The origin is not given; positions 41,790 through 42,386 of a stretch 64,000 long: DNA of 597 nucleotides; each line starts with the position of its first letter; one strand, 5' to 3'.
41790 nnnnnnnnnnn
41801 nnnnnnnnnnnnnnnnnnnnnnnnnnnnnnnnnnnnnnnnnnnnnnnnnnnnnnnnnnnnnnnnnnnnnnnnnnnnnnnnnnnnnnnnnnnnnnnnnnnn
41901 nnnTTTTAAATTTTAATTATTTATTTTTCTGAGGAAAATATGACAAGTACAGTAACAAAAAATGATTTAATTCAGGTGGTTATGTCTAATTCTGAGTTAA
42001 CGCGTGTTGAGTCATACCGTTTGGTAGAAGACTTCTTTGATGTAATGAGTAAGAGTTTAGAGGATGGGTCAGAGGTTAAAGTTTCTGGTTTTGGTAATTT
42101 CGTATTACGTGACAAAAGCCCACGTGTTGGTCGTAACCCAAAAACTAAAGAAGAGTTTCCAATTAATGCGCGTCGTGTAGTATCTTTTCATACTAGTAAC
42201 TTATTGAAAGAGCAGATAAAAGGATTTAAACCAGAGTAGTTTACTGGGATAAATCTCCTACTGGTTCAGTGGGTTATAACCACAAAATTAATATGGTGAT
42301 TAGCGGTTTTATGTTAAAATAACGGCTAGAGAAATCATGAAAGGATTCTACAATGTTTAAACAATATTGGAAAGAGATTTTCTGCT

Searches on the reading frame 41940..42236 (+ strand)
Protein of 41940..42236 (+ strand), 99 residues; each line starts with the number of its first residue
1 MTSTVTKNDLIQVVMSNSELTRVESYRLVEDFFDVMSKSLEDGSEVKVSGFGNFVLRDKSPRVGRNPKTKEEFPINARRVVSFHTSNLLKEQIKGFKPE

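Call 50: search_protein_families(library=pfam, proteins=[window:41940-42236:+], max_evalue=0.01)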
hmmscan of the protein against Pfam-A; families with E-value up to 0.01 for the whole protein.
window:41940-42236:+ (99 aa): 2 families
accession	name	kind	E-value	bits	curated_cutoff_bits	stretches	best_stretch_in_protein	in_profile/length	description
PF00216.26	Bac_DNA_binding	-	5.2e-26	91.2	22.4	1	5-94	1-90/90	Bacterial DNA-binding protein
PF18291.6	HU-HIG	-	4e-06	27.3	26.2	1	3-96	30-121/125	HU domain fused to wHTH, Ig, or Glycine-rich motif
